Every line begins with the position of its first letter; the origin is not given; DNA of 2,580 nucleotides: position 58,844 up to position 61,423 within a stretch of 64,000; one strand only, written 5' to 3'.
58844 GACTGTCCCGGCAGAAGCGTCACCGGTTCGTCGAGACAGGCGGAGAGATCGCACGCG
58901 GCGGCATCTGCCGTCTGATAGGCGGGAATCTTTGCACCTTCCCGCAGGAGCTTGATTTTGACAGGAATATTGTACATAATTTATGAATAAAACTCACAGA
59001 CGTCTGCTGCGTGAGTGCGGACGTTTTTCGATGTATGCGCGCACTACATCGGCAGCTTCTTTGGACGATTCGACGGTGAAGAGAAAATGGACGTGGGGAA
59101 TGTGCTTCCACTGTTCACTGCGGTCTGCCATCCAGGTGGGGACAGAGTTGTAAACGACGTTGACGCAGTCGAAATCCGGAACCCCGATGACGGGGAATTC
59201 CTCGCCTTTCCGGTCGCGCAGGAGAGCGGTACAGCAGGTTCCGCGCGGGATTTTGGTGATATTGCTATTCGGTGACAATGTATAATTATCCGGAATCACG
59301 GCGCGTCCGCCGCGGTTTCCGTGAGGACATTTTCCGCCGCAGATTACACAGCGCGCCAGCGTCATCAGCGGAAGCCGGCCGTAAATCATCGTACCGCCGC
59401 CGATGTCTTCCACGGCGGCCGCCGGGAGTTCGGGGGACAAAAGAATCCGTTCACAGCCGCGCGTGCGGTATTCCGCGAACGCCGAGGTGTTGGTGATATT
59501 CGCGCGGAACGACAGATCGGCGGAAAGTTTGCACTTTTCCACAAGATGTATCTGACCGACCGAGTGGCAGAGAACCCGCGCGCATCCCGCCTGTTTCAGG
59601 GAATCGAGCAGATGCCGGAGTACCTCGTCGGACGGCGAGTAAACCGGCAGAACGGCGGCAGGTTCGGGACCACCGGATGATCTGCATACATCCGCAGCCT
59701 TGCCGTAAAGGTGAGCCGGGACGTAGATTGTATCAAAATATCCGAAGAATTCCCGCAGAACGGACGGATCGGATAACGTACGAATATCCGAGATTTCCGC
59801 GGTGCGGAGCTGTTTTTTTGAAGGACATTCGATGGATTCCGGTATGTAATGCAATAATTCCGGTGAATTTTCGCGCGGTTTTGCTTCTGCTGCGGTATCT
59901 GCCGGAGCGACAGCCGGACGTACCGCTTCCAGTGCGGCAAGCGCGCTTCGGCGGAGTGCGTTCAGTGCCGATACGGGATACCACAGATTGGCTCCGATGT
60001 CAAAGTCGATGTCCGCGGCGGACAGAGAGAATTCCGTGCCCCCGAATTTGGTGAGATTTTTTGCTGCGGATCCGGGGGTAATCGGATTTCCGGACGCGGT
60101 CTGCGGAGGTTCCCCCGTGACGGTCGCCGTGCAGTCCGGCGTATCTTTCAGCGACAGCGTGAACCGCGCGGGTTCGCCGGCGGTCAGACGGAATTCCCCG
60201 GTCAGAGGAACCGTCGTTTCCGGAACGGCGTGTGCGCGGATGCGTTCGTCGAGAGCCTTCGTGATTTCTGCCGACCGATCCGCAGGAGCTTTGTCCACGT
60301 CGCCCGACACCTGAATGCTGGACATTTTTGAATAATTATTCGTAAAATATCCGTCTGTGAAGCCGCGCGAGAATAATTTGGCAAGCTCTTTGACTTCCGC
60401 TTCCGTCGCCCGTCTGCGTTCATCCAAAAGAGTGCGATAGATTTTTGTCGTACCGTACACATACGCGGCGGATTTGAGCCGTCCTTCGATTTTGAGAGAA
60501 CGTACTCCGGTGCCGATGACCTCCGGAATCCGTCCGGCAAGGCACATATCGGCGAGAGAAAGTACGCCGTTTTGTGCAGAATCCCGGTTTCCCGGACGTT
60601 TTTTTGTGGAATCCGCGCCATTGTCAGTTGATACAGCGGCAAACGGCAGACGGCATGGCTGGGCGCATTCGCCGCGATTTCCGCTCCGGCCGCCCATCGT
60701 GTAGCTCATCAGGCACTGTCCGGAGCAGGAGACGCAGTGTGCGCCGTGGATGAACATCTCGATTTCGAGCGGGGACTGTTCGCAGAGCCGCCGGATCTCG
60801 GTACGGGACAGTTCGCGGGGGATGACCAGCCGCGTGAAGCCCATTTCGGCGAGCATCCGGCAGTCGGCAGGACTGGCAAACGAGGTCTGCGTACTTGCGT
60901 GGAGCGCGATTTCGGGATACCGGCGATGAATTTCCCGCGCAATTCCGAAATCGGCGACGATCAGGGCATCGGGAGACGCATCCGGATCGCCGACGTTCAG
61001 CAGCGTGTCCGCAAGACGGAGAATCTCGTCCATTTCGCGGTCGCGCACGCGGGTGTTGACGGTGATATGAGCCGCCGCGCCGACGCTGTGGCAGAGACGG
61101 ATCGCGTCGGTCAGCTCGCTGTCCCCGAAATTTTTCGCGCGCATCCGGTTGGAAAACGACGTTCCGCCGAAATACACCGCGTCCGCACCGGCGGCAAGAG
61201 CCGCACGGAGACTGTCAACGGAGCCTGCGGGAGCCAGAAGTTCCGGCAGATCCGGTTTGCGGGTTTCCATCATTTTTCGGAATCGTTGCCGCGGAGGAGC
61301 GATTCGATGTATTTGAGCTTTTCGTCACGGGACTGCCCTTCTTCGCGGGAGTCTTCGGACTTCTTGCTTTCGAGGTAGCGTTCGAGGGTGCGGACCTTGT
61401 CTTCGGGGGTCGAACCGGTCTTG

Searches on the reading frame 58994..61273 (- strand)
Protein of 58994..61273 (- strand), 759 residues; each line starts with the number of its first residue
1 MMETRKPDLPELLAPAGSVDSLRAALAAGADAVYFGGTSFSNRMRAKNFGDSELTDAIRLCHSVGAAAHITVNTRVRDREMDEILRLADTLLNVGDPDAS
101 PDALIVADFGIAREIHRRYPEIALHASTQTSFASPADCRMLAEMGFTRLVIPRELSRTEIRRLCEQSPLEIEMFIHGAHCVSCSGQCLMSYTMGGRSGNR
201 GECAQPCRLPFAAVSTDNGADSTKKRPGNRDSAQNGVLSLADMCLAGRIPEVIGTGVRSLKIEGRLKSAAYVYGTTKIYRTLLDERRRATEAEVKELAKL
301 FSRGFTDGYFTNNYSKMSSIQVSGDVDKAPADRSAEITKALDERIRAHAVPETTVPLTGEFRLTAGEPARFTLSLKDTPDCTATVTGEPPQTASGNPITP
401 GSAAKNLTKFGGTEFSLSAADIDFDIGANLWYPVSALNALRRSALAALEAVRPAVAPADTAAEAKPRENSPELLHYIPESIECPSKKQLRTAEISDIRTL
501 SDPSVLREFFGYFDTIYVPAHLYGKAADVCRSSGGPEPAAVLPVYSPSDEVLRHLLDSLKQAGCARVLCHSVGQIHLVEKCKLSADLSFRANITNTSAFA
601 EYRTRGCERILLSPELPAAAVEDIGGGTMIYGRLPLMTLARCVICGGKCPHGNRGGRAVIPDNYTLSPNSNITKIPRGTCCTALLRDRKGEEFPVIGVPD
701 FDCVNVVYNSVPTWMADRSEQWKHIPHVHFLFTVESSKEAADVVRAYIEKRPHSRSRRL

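Call 79: search_protein_families(library=pfam, proteins=[window:58994-61273:-], max_evalue=1e-8)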
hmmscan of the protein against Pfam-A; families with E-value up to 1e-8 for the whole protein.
window:58994-61273:- (759 aa): 2 families
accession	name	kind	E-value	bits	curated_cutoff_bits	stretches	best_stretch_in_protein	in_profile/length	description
PF01136.24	Peptidase_U32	-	3.1e-75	252.9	22.4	1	98-313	13-230/233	Peptidase family U32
PF12392.13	DUF3656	-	2.1e-16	61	22.1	1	336-452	8-108/109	Collagenase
